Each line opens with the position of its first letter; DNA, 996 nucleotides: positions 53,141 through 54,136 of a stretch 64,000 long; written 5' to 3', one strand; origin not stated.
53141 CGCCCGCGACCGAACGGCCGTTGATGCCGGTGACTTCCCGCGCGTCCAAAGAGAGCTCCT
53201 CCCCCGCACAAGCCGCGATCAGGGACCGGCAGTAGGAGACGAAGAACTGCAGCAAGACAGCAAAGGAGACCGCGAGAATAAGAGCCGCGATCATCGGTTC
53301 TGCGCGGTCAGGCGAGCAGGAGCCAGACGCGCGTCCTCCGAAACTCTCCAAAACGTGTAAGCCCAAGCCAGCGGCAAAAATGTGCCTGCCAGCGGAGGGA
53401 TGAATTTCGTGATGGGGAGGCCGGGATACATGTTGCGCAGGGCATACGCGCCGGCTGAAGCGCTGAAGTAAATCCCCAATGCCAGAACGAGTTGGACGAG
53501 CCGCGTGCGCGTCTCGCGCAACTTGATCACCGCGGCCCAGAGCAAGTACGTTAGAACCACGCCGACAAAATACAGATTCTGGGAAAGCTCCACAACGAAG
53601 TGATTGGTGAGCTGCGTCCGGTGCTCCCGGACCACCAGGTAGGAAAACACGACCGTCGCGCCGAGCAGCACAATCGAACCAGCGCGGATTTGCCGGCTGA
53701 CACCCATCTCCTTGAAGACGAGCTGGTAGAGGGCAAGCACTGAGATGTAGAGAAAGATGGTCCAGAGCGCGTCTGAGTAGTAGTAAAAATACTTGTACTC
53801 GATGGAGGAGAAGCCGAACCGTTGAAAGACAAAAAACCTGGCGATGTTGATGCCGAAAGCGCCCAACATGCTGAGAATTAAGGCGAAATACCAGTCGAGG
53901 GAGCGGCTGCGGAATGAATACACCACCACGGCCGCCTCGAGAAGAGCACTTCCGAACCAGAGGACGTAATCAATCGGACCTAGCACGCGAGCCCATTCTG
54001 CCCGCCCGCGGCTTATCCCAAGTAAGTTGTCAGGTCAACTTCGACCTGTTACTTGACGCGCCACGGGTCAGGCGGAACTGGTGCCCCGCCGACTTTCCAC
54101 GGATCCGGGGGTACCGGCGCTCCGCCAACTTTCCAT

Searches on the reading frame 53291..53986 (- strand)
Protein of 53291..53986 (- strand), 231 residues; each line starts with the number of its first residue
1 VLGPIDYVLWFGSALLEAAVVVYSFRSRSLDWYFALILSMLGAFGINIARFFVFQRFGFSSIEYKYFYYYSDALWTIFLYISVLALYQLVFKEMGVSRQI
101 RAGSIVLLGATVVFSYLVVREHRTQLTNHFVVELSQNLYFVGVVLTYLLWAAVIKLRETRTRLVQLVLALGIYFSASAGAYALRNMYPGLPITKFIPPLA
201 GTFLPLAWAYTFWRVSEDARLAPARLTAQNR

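Call 5: search_protein_families(library=pfam, proteins=[window:53291-53986:-], max_evalue=0.1)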
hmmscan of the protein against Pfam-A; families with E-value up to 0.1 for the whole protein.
window:53291-53986:- (231 aa): 0 families

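Call 12: find_homologous_proteins(query=window:53291-53986:-, max_evalue=0.001)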
Query window:53291-53986:- (231 aa): 3614 proteins with E <= 0.001 among 8000 candidates; the best 120 are listed.
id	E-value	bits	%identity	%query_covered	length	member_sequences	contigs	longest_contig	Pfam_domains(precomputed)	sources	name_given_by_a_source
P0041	2.8e-131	455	91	100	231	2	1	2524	-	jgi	jgi:hypothetical protein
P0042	6.4e-130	450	100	92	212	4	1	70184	-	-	-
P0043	5.2e-117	408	83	100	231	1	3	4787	-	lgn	-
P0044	2.3e-114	399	82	100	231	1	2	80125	-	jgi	jgi:hypothetical protein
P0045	4.7e-114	398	81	100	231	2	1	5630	-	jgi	jgi:hypothetical protein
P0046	4.6e-111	388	80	98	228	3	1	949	-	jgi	jgi:hypothetical protein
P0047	9.9e-107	374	90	83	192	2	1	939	-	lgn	-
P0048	2.0e-103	363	73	100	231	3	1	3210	-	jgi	jgi:hypothetical protein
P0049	1.4e-102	361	74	98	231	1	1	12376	-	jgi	jgi:hypothetical protein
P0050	8.1e-102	358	73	100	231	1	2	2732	-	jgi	jgi:hypothetical protein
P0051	3.4e-101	356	71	100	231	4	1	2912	-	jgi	jgi:hypothetical protein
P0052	4.2e-101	356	72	100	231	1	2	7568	-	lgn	-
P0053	1.1e-97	345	71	100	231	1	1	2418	-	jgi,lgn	jgi:hypothetical protein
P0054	1.9e-97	344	70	100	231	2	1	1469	-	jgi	jgi:hypothetical protein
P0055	4.2e-92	326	69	100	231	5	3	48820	-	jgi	-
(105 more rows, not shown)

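Call 16: find_related_loci(query=A1, collection=genome_contigs, flank=4000)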
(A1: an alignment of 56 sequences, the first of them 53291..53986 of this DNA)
Query A1 (231 aa) in genome_contigs; peptide patterns used: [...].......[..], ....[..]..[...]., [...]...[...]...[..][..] (x = any residue, [..] = any of these).
537 stretches matched a pattern; 477 encode a relative of the query (tblastn E <= 1e-3); the best 80 are kept; 80 distinct loci.
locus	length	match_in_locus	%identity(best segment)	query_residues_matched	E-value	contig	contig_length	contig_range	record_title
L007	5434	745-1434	67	1-230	2e-98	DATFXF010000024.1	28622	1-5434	MAG TPA_asm: Candidatus Acidiferrales bacterium isolate SMAG_U9510 k141_58558, whole genome shotgun sequence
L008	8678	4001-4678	60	1-226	6e-86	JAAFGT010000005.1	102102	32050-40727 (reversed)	MAG: Acidipila sp. isolate Bin5_1 scaffold_107, whole genome shotgun sequence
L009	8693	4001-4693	59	1-231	3e-85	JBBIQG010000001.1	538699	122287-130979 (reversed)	MAG: Acidobacteriota bacterium isolate PLS170224_bin_320 NODE_1_length_538699_cov_27.9791, whole genome shotgun sequence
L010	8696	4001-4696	59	2-231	2e-83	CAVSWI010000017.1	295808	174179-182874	MAG: uncultured Acidobacteriota bacterium isolate MFD09222.bin.1.196 genome assembly, contig: contig_73872, whole genome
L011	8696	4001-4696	58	2-231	2e-83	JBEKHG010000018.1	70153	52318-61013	MAG: Candidatus Acidiferrales bacterium isolate SPRUCE 271 SPRUCE_271_18, whole genome shotgun sequence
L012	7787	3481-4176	58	2-231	1e-82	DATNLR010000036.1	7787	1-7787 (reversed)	MAG TPA_asm: Candidatus Binatus sp. isolate SMAG_U11457 k141_386037, whole genome shotgun sequence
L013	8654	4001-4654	61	2-218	6e-81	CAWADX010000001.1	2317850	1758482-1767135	MAG: uncultured Acidobacteriota bacterium isolate MFD03346.bin.1.39 genome assembly, contig: contig_1096, whole genome s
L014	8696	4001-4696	58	2-231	8e-81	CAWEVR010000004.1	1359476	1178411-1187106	MAG: uncultured Acidobacteriota bacterium isolate MFD09222.bin.1.32 genome assembly, contig: contig_42376, whole genome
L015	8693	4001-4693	59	1-229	2e-80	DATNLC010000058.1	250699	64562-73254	MAG TPA_asm: Candidatus Acidiferrales bacterium isolate SMAG_U11441 k141_211719, whole genome shotgun sequence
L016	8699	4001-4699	58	1-231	8e-80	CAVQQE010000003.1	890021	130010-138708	MAG: uncultured Acidobacteriota bacterium isolate MFD00731.bin.1.212 genome assembly, contig: contig_1828, whole genome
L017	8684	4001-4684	56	1-226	1e-79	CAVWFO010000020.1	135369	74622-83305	MAG: uncultured Acidobacteriota bacterium isolate MFD00964.bin.1.243 genome assembly, contig: contig_67844, whole genome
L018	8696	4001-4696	58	2-231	1e-79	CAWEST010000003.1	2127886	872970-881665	MAG: uncultured Acidobacteriota bacterium isolate MFD03399.bin.1.95 genome assembly, contig: contig_17144, whole genome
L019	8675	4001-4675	56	3-226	7e-80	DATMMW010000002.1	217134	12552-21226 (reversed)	MAG TPA_asm: Candidatus Dormiibacterota bacterium isolate SMAG_U12834 k141_4414889, whole genome shotgun sequence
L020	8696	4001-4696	57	2-231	9e-79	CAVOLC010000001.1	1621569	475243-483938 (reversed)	MAG: uncultured Acidobacteriota bacterium isolate MFD10071.bin.1.144 genome assembly, contig: contig_17660, whole genome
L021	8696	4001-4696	57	2-231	1e-78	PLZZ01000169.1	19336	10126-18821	MAG: Acidobacteria bacterium isolate palsa_348 73.20120700_P2S.1_contig_1599, whole genome shotgun sequence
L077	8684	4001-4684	54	1-226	1e-74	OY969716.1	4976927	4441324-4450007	MAG: uncultured Acidobacteriota bacterium isolate MFD04540.bin.c.1 genome assembly, chromosome: 1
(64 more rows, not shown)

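Call 18: predict_structure(alignment_id=A1)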
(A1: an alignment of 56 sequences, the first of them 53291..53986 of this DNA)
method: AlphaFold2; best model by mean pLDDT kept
length: 231 residues; sequences in the alignment: 56
mean_pLDDT: 81.7   pTM: 0.78
mean pLDDT of the five models: 81.7, 77.3, 76.0, 66.0, 64.2
residues with pLDDT >= 90: 40; 70-90: 164; 50-70: 19; < 50: 8
segments of 3 or more residues with pLDDT < 50: 125-127
pLDDT, mean of each block of 10 residues (from residue 1): 73 87 79 86 90 84 85 89 89 77 83 80 57 85 91 86 91 92 83 81 88 77 52 44
secondary structure, 60 per line:
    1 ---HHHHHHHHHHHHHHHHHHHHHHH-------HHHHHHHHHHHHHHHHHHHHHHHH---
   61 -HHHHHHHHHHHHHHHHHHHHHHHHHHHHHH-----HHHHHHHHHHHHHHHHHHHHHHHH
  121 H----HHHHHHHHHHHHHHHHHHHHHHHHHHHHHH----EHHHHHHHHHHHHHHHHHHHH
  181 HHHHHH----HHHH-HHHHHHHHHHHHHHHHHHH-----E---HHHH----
elements in order: H4-26 H34-57 H62-91 H97-121 H126-155 H161-186 H191-194 H196-214 H224-227

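Call 24: fold_search(model_id=the predicted structure, library=pdb)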
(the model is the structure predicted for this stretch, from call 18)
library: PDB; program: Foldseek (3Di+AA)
matches with E <= 10: 499; with E <= 0.001: 0
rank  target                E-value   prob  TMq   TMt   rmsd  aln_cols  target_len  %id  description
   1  1s8l                  3.7e-02  1.00  0.51  0.53   6.3       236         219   14  Anion-free form of the D85S mutant of bacteriorhodopsin from crystals grown in the presence of halide (released 2004-06-08)
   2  7q38                  4.9e-02  1.00  0.52  0.53   6.1       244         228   14  Crystal structure of the mutant bacteriorhodopsin pressurized with argon (released 2022-04-27)
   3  9nox_A                5.6e-02  1.00  0.53  0.49   6.3       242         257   18  Transmembrane domains of the human TAS1R2 sweet receptor subunit in complex with miniGs/gust25 (released 2025-05-14)
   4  7piu_R                5.6e-02  0.97  0.41  0.38   9.5       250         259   12  Cryo-EM structure of the agonist setmelanotide bound to the active melanocortin-4 receptor (MC4R) in complex with the  (released 2021-11-17)
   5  5cwi                  6.2e-02  0.96  0.31  0.30  11.3       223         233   12  Crystal structure of de novo designed helical repeat protein DHR18 (released 2015-12-16)
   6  7mtq_B                7.1e-02  0.97  0.42  0.18   7.7       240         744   11  CryoEM Structure of Full-Length mGlu2 in Inactive-State Bound to Antagonist LY341495 (released 2021-07-07)
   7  9m8l_R                7.8e-02  0.98  0.44  0.38   7.7       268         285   13  cryo-EM structure of human TAS2R4 (released 2026-03-18)
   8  7unj_A                8.2e-02  0.92  0.30  0.31  11.2       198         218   13  De novo designed chlorophyll dimer protein with Zn pheophorbide a methyl ester matching geometry of purple bacterial s (released 2023-04-19)
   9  1jv7                  8.6e-02  1.00  0.55  0.59   5.3       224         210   14  BACTERIORHODOPSIN O-LIKE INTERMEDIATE STATE OF THE D85S MUTANT AT 2.25 ANGSTROM RESOLUTION (released 2001-10-31)
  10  6wiv_B                9.9e-02  1.00  0.57  0.24   9.2       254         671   11  Structure of human GABA(B) receptor in an inactive state (released 2020-07-01)
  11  9opy_A                1.1e-01  0.96  0.44  0.18   7.0       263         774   11  Structure of the sweet receptor in the apo state (released 2025-09-03)
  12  9khh_D                1.1e-01  0.99  0.51  0.21   6.4       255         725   12  Structure of the complex of LGR4 with Norrin (2:2) (released 2025-07-16)
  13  9khh_C                1.1e-01  0.99  0.51  0.21   6.4       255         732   12  Structure of the complex of LGR4 with Norrin (2:2) (released 2025-07-16)
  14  5jrf                  1.1e-01  0.99  0.51  0.46   6.4       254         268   13  Crystal structure of the light-driven sodium pump KR2 bound with iodide ions (released 2017-05-31)
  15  1x0i_MODEL_1_1        1.2e-01  0.99  0.54  0.57   5.6       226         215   13  Crystal Structure of the Acid Blue Form of Bacteriorhodopsin (released 2005-08-02)
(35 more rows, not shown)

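Call 30: search_protein_families(library=ncbifam, proteins=[window:53291-53986:-], max_evalue=1)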
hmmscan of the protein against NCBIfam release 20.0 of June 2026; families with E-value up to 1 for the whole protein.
window:53291-53986:- (231 aa): 0 families

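Call 35: search_solved_structures(query=A1, max_evalue=10)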
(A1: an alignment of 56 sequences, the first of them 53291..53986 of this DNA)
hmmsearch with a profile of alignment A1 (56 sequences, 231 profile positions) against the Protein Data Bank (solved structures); distinct sequences matched with E-value up to 10: 0.

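Call 65: search_protein_representatives(alignment_id=A1)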
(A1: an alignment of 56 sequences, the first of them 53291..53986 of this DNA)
Query: 56 sequences, 231 profile positions. Proteins with E-value up to 0.001 (for the whole library): 443; up to 1e-10: 245; up to 1e-30: 69. The best 150 are listed.
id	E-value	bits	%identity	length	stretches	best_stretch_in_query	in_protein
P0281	1.2e-98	345.9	-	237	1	1-229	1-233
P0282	1.0e-90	319.9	-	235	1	1-227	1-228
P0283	3.2e-83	295.4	-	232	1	1-228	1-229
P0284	6.3e-83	294.5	-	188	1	40-209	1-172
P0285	3.1e-80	285.6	-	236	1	1-227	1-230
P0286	2.3e-77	276.3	-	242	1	1-229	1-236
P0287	1.6e-75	270.2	-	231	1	5-229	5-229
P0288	1.0e-74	267.6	-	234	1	5-229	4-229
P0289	9.7e-74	264.4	-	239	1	1-230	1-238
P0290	1.1e-71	257.7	-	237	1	1-229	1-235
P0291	3.8e-70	252.6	-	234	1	1-228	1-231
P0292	2.6e-69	249.9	-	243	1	1-222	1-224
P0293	3.9e-69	249.3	-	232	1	1-228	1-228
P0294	8.9e-67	241.6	-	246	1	1-221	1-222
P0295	3.8e-66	239.6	-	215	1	1-165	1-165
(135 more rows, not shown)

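Call 69: search_protein_families(library=pfam, alignment_id=A1, max_evalue=10)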
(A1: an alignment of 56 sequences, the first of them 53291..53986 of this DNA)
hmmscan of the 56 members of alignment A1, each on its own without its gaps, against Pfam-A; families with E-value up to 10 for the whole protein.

A. member 1, window:53291-53986:- (231 aa): 0 families

B. families by the number of members that match (of 56 scanned): 28 families (the first 25 are shown)
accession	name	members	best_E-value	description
PF09990.14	DUF2231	5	0.57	Predicted membrane protein (DUF2231)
PF18181.6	SLATT_1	3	0.036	SMODS and SLOG-associating 2TM effector domain 1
PF15088.11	NADH_dh_m_C1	2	0.0051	NADH dehydrogenase [ubiquinone] 1 subunit C1, mitochondrial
PF14126.11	DUF4293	2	0.1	Domain of unknown function (DUF4293)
PF15220.11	HILPDA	2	0.11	Hypoxia-inducible lipid droplet-associated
PF02939.21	UcrQ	2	0.16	UcrQ family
PF20136.4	DUF6526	2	2.3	Family of unknown function (DUF6526)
PF13789.11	DUF4181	1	0.0051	Domain of unknown function (DUF4181)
PF04422.18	FrhB_FdhB_N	1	0.04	Coenzyme F420 hydrogenase/dehydrogenase, beta subunit N-term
PF01565.28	FAD_binding_4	1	0.059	FAD binding domain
PF00033.24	Cytochrome_B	1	0.074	Cytochrome b/b6/petB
PF25813.1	zf_VAL1_N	1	0.11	VAL1-like, N-terminal zinc finger domain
PF04982.19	TM_HPP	1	0.22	HPP, transmembrane region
PF22570.1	LiaF-TM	1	0.27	LiaF transmembrane domain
PF01405.22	PsbT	1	0.31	Photosystem II reaction centre T protein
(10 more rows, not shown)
